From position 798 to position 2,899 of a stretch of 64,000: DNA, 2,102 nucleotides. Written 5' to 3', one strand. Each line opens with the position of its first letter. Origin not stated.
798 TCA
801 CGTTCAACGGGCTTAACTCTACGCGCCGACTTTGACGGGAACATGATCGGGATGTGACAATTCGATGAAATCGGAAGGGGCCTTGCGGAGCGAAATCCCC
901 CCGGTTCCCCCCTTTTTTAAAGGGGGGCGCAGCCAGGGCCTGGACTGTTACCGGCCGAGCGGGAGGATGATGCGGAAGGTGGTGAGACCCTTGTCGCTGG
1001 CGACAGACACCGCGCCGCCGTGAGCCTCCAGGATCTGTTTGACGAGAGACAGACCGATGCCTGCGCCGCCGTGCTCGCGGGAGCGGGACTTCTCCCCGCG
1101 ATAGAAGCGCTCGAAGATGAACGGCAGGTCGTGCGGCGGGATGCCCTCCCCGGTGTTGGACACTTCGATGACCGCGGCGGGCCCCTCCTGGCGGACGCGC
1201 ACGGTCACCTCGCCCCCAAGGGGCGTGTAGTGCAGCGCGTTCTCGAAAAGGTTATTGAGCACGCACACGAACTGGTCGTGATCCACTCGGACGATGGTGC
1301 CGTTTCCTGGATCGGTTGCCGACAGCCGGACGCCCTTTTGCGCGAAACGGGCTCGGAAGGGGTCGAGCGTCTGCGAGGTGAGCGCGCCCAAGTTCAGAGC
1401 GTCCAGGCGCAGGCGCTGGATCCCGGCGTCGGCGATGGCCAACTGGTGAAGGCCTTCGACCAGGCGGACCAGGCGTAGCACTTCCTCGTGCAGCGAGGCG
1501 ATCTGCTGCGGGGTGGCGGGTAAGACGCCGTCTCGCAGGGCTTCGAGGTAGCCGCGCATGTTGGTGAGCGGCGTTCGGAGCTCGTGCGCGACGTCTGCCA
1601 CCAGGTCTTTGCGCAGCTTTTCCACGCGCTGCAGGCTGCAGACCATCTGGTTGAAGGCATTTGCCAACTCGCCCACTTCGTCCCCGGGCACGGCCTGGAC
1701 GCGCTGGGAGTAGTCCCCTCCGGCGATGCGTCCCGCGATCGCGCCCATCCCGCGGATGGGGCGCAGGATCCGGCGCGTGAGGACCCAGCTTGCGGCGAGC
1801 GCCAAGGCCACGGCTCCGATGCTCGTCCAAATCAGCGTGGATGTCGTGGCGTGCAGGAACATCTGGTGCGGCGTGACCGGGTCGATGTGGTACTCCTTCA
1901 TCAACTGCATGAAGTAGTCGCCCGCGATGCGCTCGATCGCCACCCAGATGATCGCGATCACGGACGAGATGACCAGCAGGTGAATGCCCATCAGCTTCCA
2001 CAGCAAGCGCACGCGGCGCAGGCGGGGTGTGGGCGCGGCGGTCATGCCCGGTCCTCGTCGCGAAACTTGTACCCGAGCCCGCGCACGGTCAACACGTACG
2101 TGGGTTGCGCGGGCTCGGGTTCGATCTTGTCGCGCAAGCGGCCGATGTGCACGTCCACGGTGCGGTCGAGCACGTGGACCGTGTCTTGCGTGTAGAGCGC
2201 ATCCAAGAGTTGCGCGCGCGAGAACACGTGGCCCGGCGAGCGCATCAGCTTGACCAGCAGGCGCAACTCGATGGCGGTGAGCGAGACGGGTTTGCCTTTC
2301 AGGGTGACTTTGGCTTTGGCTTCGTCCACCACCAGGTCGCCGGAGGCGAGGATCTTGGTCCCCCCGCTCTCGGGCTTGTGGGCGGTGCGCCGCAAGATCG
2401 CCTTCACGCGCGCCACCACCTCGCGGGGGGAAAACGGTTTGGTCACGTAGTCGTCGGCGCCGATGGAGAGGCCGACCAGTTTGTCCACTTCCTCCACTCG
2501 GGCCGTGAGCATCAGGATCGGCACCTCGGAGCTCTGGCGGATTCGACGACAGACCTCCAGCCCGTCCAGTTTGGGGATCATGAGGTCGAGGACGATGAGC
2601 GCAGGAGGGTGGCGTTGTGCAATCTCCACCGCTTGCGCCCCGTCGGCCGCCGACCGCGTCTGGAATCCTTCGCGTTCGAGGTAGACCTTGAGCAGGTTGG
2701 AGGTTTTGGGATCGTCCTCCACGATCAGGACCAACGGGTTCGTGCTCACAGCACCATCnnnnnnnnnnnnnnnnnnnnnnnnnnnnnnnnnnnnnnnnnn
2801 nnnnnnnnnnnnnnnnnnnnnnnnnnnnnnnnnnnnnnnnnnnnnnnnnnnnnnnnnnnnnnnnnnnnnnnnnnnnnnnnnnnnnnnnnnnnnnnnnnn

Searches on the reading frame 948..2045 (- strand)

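Call 74: search_protein_families(library=pfam, proteins=[window:948-2045:-], max_evalue=0.00001)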
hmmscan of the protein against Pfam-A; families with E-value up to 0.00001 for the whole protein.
window:948-2045:- (365 aa): 3 families
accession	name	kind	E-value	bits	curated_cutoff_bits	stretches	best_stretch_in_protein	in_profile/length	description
PF02518.31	HATPase_c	-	9.4e-27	94.1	26.4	1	256-364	3-110/111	Histidine kinase-, DNA gyrase B-, and HSP90-like ATPase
PF00512.31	HisKA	-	3.2e-15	56.4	26.9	1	145-208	2-66/66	His Kinase A (phospho-acceptor) domain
PF00672.30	HAMP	-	6.3e-15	55.7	25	1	88-135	1-48/53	HAMP domain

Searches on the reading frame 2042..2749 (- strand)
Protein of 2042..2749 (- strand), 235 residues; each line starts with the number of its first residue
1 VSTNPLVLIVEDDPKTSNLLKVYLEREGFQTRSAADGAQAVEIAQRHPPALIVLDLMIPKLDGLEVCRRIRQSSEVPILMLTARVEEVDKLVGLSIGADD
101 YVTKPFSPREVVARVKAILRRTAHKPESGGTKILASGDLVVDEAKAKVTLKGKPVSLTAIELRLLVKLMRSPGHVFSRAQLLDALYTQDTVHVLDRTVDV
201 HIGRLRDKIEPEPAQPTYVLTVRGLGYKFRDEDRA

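Call 74: search_protein_families(library=pfam, proteins=[window:2042-2749:-], max_evalue=0.00001)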
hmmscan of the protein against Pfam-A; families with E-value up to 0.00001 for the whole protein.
window:2042-2749:- (235 aa): 2 families
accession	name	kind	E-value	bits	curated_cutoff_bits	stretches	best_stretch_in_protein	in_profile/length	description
PF00072.30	Response_reg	-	6.1e-31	107.3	30.2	1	7-116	1-111/111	Response regulator receiver domain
PF00486.34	Trans_reg_C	-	1.7e-24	86.1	26.2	1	152-229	1-77/77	Transcriptional regulatory protein, C terminal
